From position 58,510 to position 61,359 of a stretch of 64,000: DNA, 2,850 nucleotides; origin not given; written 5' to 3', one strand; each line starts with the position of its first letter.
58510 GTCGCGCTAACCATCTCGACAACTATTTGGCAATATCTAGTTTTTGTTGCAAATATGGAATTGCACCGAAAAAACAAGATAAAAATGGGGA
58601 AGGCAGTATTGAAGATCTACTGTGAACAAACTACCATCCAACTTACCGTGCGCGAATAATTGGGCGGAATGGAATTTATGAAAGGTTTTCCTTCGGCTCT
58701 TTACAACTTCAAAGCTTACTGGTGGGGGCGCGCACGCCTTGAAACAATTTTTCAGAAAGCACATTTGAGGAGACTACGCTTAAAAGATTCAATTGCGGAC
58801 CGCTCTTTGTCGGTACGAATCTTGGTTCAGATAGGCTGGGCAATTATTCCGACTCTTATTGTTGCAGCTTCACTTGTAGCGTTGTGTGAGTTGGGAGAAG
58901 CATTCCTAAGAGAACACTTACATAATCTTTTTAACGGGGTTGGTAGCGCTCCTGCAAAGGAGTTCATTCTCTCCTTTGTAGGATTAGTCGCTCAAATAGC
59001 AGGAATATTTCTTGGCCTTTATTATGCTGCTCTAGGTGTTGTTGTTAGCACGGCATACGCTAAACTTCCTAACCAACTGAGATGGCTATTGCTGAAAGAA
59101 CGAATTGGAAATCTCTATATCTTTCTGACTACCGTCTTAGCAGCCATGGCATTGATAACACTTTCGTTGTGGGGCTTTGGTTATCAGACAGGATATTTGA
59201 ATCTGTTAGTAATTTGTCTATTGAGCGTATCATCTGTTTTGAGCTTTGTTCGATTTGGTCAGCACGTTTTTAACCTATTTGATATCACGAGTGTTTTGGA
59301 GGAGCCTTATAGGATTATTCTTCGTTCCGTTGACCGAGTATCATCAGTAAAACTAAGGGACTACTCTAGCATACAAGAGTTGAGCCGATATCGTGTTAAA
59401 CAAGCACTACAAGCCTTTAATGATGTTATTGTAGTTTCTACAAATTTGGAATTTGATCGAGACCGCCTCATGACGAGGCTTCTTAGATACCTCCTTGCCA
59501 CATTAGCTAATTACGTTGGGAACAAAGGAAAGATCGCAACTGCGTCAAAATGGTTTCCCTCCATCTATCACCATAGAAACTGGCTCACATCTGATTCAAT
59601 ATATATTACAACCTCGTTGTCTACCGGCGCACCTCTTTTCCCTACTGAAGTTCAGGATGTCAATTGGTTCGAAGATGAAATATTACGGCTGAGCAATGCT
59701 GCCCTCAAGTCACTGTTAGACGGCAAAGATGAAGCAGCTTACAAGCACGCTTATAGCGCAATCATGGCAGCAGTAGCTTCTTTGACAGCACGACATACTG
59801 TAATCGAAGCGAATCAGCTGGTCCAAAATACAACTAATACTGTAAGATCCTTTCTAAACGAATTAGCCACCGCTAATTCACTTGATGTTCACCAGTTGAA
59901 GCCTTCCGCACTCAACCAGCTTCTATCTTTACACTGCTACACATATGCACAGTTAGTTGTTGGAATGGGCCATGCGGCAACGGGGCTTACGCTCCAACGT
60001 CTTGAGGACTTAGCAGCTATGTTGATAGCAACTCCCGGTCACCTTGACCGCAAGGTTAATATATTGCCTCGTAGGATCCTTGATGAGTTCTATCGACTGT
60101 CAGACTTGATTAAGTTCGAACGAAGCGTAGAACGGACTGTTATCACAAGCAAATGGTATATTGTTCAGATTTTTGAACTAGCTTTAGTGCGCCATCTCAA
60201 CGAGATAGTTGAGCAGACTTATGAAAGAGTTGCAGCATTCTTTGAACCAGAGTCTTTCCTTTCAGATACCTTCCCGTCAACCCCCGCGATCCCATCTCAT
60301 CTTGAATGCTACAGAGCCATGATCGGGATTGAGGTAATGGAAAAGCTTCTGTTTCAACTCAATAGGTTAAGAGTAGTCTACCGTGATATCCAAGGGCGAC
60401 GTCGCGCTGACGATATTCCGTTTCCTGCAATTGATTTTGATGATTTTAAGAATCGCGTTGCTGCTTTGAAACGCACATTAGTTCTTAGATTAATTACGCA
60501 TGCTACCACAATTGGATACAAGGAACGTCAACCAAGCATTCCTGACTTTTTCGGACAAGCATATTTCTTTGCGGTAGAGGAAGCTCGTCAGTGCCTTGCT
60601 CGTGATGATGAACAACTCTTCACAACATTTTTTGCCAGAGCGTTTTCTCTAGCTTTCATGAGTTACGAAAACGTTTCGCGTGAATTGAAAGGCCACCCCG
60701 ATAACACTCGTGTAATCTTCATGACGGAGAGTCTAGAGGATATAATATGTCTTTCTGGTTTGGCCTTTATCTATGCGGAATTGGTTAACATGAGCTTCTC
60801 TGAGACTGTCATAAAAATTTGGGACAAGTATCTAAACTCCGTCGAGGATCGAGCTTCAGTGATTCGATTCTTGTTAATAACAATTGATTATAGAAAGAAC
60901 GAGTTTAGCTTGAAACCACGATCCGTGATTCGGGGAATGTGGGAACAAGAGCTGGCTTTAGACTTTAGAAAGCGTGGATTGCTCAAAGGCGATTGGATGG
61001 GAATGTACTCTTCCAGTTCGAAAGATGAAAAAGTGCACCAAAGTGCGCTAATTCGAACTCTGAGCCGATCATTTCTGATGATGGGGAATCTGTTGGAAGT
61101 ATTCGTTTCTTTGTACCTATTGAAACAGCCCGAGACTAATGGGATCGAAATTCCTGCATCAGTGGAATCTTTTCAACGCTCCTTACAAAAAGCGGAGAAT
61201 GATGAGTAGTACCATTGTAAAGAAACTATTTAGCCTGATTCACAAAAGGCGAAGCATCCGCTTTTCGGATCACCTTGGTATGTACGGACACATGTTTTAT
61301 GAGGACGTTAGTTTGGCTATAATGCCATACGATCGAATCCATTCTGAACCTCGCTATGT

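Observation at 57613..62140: Uncharacterised XRE + three-gene cassette next to Zorya: candidate novel defence system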

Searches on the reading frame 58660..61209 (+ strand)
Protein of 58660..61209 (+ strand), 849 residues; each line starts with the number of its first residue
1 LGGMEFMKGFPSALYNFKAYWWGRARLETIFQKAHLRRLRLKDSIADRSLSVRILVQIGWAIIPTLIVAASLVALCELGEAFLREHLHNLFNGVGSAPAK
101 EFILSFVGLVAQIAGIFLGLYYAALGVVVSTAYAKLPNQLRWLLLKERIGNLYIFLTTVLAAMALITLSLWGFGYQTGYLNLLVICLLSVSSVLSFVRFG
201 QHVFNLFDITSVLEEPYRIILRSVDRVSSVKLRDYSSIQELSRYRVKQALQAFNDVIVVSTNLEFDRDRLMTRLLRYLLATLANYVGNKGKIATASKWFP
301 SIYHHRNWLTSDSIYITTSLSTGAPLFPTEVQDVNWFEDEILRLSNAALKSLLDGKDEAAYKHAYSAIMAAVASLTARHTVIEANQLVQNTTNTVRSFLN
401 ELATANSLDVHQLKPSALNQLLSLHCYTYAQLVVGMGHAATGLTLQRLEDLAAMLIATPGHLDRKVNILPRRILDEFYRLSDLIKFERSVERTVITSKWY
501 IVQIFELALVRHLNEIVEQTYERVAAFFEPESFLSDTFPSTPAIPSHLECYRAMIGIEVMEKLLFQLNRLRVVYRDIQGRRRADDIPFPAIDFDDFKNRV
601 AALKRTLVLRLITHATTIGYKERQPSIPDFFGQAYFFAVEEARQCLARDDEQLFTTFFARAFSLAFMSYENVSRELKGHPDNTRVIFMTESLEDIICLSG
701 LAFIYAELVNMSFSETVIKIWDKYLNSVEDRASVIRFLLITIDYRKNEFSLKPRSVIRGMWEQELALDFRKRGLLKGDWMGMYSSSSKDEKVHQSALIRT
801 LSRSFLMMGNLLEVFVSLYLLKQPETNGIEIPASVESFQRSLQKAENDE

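Call 5: search_protein_families(library=pfam, proteins=[window:58660-61209:+], max_evalue=0.1)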
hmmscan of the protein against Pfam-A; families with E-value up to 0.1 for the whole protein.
window:58660-61209:+ (849 aa): 0 families

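Call 6: search_protein_families(library=padloc, proteins=[window:58660-61209:+], max_evalue=0.1)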
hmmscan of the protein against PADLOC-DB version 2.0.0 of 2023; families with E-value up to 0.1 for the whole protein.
window:58660-61209:+ (849 aa): 0 families

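Call 7: search_protein_families(library=ncbifam, proteins=[window:58660-61209:+], max_evalue=1)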
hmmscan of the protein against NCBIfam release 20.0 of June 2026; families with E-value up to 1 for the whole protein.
window:58660-61209:+ (849 aa): 1 family
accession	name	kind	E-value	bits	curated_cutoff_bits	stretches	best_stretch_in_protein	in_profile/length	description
NF010635.0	PRK14032.1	subfamily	0.0083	14.7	426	1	363-441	258-329/448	citrate synthase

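Call 8: search_protein_families(library=phrogs, proteins=[window:58660-61209:+], max_evalue=1)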
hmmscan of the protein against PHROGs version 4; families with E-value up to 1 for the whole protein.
window:58660-61209:+ (849 aa): 2 families
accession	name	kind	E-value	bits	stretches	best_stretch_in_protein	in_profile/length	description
phrog_3665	-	unknown function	0.11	13.6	1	235-270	9-47/54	-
phrog_26155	-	unknown function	0.2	13.1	0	158-213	11-63/89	-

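Call 9: search_solved_structures(query=window:58660-61209:+, max_evalue=10)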
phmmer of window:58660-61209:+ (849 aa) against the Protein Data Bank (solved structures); distinct sequences matched with E-value up to 10: 3.
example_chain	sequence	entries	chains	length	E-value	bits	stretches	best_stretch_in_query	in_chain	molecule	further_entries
8rd8_WD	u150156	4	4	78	0.92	10.8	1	292-323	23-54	Large ribosomal subunit protein bL28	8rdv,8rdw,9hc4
6v39_W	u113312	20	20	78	1.4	10.2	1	293-323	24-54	50S ribosomal protein L28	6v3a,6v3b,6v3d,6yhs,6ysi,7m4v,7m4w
6ywe_S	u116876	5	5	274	2.1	9.7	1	278-323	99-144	bL28m | 50S ribosomal protein L24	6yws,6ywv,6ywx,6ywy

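Call 10: find_homologous_proteins(query=window:58660-61209:+, max_evalue=0.001)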
Query window:58660-61209:+ (849 aa): 4 proteins with E <= 0.001 among 8000 candidates.
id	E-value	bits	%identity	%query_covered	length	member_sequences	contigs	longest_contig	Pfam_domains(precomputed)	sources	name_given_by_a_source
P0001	0.0e+0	1876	100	100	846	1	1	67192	-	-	-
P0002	4.9e-83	298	29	98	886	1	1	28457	-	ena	-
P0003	5.3e-83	298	28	98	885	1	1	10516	-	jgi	jgi:hypothetical protein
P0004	1.2e-48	184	24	87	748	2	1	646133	-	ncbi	-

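Call 11: find_encoding_contigs(protein=P0002, flank=10000, max_places=4)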
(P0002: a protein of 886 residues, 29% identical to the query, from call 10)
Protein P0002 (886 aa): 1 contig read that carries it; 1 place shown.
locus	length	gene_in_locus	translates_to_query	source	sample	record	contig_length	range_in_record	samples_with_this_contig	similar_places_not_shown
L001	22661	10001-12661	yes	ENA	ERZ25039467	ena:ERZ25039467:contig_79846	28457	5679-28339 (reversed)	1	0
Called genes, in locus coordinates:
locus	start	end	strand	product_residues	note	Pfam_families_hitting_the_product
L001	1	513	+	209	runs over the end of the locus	?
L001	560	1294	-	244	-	PF00106:adh_short, PF08659:KR, PF13561:adh_short_C2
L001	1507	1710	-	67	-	PF13443:HTH_26, PF01381:HTH_3 (weak)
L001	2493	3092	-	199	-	-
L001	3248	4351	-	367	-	PF01734:Patatin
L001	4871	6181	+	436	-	PF13546:DDE_5, PF01609:DDE_Tnp_1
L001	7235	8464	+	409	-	PF04471:Mrr_cat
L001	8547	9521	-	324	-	PF01844:HNH, PF14279:HNH_5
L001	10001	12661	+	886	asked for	-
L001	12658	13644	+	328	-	-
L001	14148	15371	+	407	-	PF01548:DEDD_Tnp_IS110, PF02371:Transposase_20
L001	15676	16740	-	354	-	-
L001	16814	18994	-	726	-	-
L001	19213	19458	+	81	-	-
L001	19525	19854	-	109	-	-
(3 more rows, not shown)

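Call 12: find_encoding_contigs(protein=P0003, flank=10000, max_places=4)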
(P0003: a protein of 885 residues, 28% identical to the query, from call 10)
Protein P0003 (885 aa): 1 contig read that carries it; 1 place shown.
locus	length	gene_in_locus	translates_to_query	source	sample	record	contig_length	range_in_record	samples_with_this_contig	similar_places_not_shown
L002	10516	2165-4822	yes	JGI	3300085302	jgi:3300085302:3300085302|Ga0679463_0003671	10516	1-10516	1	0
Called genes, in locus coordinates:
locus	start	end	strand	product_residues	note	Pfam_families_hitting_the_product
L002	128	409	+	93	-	-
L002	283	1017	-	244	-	-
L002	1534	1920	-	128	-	PF25183:OMP_b-brl_4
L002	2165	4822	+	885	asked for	-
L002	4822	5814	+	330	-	-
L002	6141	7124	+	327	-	PF08240:ADH_N, PF00107:ADH_zinc_N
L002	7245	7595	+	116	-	PF01588:tRNA_bind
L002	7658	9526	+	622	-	PF02129:Peptidase_S15, PF00326:Peptidase_S9 (weak), PF08530:PepX_C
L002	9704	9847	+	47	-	-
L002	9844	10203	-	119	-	-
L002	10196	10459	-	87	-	-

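Call 13: find_encoding_contigs(protein=P0004, flank=10000, max_places=4)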
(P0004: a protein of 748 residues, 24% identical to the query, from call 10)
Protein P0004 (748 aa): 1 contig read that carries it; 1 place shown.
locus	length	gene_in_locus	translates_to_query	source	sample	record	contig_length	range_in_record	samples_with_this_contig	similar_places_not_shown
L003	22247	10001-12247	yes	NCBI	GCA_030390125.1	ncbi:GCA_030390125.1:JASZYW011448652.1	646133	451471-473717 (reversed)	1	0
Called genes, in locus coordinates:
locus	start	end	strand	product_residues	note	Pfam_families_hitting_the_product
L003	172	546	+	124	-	-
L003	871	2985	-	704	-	PF09699:Paired_CXXCH_1 (faint), PF14522:Cytochrome_C7 (faint), PF13414:TPR_11 (faint), PF14559:TPR_19 (weak), PF13432:TPR_16 (weak), PF07719:TPR_2 (weak), PF13181:TPR_8 (weak), PF13428:TPR_14 (weak), +3 more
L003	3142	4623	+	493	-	PF02321:OEP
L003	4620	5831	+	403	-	PF25917:BSH_RND, PF25973:BSH_CzcB (weak)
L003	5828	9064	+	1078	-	PF00873:ACR_tran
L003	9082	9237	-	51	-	-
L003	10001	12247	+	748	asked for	-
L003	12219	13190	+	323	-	-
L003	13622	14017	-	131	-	PF08378:NERD, PF02021:UPF0102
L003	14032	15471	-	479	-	PF01406:tRNA-synt_1e, PF01921:tRNA-synt_1f (faint), PF09334:tRNA-synt_1g (faint), PF09190:DALR_2, PF23493:CysS_C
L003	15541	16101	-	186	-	-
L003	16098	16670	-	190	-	PF01327:Pep_deformylase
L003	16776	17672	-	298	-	PF13428:TPR_14 (faint), PF13432:TPR_16 (faint), PF14559:TPR_19 (faint), PF00027:cNMP_binding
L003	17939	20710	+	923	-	PF04773:FecR (weak), PF20245:DUF6600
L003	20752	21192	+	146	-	-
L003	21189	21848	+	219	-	PF02581:TMP-TENI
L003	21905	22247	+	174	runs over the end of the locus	PF01252:Peptidase_A8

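Call 30: find_related_loci(query=A2, collection=genome_contigs, flank=10000)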
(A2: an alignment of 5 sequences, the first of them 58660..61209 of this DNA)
Query A2 (849 aa) in genome_contigs; peptide patterns used: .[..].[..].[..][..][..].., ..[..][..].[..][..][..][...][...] (x = any residue, [..] = any of these).
369 stretches matched a pattern; 8 encode a relative of the query (tblastn E <= 1e-3); 8 distinct loci.
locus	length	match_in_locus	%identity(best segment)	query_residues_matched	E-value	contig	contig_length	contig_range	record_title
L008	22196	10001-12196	25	111-844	6e-66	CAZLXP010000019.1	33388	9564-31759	MAG TPA_asm: uncultured bacterium isolate binchicken_co103_96 genome assembly, contig: NODE_1102_length_33388_cov_7.0807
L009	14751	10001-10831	34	81-360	2e-40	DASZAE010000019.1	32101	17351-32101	MAG TPA_asm: Terriglobia bacterium isolate SMAG_U6380 k141_46635, whole genome shotgun sequence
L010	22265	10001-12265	22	92-848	8e-38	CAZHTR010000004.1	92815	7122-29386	MAG TPA_asm: uncultured bacterium isolate SRP241326_co1_53 genome assembly, contig: NODE_417_length_92815_cov_29.726714,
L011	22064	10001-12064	24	104-802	6e-36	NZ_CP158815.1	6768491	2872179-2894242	Pseudomonas putida strain PSE9 chromosome, complete genome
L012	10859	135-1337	24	434-844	1e-30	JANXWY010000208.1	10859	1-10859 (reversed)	MAG: Verrucomicrobia bacterium isolate GL140_2_metabat_307_sub GL140_2_k141_3371008, whole genome shotgun sequence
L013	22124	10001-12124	23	86-799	3e-44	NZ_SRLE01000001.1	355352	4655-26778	Mangrovimicrobium sediminis strain SAOS 164 SAOS_164_contig_1, whole genome shotgun sequence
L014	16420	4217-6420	29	105-846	2e-35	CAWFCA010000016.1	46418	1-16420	MAG: Bryobacterales bacterium isolate MFD04580.bin.3.31 genome assembly, contig: contig_93232, whole genome shotgun sequ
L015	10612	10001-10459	31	18-166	1e-10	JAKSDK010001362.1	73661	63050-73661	MAG: Phycisphaerales bacterium isolate MAG.67 k141_9354960, whole genome shotgun sequence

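Call 40: search_solved_structures(query=A5, max_evalue=10)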
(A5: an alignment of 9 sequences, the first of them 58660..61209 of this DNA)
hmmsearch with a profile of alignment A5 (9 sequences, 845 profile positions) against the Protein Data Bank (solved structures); distinct sequences matched with E-value up to 10: 0.

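Call 42: search_protein_families(library=pfam, alignment_id=A5, max_evalue=10)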
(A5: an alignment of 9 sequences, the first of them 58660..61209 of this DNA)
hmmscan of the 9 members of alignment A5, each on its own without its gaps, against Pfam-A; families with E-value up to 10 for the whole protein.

A. member 1, window:58660-61209:+ (849 aa): 0 families

B. families by the number of members that match (of 9 scanned): 7 families
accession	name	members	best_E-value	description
PF19163.5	DUF5845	1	0.035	Family of unknown function (DUF5845)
PF17158.10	MASE4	1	0.042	Membrane-associated sensor, integral membrane domain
PF20476.3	DUF6718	1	0.045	Family of unknown function (DUF6718)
PF21071.3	LARP1_HEAT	1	0.098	LARP1 HEAT repeat region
PF12650.12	DUF3784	1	0.22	Domain of unknown function (DUF3784)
PF03733.18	YccF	1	3.3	Inner membrane component domain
PF11431.13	Transport_MerF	1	4.2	Membrane transport protein MerF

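Call 43: search_protein_representatives(alignment_id=A3)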
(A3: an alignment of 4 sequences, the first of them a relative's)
Query: 4 sequences, 847 profile positions. Proteins with E-value up to 0.001 (for the whole library): 1534; up to 1e-10: 1299; up to 1e-30: 957. The best 150 are listed.
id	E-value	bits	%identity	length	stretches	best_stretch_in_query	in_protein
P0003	0.0e+00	1362.6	-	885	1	1-847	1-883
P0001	0.0e+00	1277.7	-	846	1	1-841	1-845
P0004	0.0e+00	1126.8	-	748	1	94-847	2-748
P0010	8.6e-274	927.0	-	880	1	13-841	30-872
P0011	2.8e-247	839.3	-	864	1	7-845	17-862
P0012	3.3e-246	835.8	-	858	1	14-841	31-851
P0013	1.5e-243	827.0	-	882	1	13-840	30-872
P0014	2.4e-243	826.3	-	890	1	12-842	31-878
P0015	6.7e-237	805.0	-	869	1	12-844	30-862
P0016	3.2e-236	802.8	-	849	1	4-840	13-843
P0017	4.2e-228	775.9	-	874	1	13-843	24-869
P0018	4.1e-227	772.6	-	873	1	13-838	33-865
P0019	1.2e-224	764.5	-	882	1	13-840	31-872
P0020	2.7e-224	763.3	-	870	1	12-839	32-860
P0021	4.9e-223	759.1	-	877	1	13-842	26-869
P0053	7.5e-183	626.2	-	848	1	13-839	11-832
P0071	1.0e-175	602.6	-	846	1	13-842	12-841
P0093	1.8e-168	578.6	-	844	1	11-845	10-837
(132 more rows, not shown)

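Call 44: predict_structure(alignment_id=A3)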
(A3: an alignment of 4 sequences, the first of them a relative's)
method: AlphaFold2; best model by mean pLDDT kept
length: 846 residues; sequences in the alignment: 4
mean_pLDDT: 65.5   pTM: 0.48
mean pLDDT of the five models: 65.5, 63.3, 61.7, 59.8, 56.3
residues with pLDDT >= 90: 58; 70-90: 330; 50-70: 244; < 50: 214
segments of 3 or more residues with pLDDT < 50: 1-21, 35-53, 55-59, 83-85, 87-102, 104-111, 143-148, 165-178, 290-330, 403-413, 449-464, 481-491, 529-539, 775-786
pLDDT, mean of each block of 10 residues (from residue 1): 31 43 53 47 42 49 52 54 47 42 49 51 52 51 50 52 48 46 54 53 56 79 61 63 81 76 76 88 68 38 35 43 41 77 87 75 82 70 77 70 46 58 66 59 51 39 49 58 45 59 74 74 62 44 77 83 80 73 72 87 89 73 75 91 90 93 80 73 80 93 90 94 87 85 64 83 82 52 49 84 68 90 81 87 76
secondary structure, 60 per line:
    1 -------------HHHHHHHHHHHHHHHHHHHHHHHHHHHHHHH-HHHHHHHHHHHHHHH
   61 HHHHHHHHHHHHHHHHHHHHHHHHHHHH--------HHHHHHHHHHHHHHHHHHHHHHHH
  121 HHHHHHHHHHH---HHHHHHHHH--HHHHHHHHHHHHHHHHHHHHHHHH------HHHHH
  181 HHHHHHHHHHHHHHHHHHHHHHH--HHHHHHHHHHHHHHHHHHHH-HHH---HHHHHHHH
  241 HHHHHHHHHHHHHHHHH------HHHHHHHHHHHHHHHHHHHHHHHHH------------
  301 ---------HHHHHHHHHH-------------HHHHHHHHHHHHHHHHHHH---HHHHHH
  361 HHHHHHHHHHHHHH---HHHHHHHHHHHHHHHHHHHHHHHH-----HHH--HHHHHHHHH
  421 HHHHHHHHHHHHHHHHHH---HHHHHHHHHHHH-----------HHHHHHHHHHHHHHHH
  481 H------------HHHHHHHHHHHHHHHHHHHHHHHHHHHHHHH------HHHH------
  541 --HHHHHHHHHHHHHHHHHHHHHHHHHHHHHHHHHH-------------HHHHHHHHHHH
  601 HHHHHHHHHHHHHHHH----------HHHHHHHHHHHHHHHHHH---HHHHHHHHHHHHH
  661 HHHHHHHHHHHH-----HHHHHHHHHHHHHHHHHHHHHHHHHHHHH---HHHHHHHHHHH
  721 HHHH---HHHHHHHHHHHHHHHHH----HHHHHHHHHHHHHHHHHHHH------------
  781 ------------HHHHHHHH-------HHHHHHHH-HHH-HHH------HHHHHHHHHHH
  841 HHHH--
elements in order (helices of 4 or more, strands of 3 or more residues): H14-44 H46-88 H97-131 H135-143 H146-169 H176-203 H206-225 H233-257 H264-288 H310-319 H333-351 H355-374 H378-401 H412-438 H442-453 H465-481 H494-524 H531-534 H543-576 H590-616 H627-644 H648-672 H678-706 H710-724 H728-744 H749-768 H793-800 H808-815 H830-844

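Call 47: search_dna_similar(query=window:58660-61209:+, collection=plasmids, mode=protein, max_evalue=0.001, max_rows=30)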
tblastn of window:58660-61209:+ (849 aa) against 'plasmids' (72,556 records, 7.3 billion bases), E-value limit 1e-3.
Records with a match: 3; places in all: 3; records where one place covers at least 80% of the query: 1.
Best place of each record, by identity: <60% 3.
By first word of the organism name: Paenibacillus 2; Burkholderia 1.
By predicted mobility (MOB-suite, as given by PLSDB): non-mobilizable 2; conjugative 1.
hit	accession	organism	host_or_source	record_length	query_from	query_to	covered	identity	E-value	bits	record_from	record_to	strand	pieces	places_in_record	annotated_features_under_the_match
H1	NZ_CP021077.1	Burkholderia glumae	Oryza sativa,Cell culture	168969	16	841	97%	22.9%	1e-31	141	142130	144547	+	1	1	hypothetical protein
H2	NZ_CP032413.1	Paenibacillus lautus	single colony,Tattoo ink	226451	2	528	62%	21.7%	8e-15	87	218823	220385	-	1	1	hypothetical protein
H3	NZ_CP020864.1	Paenibacillus sp. Cedars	Single culture,Alkaline pool submerged ...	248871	2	528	62%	21.7%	8e-15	87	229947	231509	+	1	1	hypothetical protein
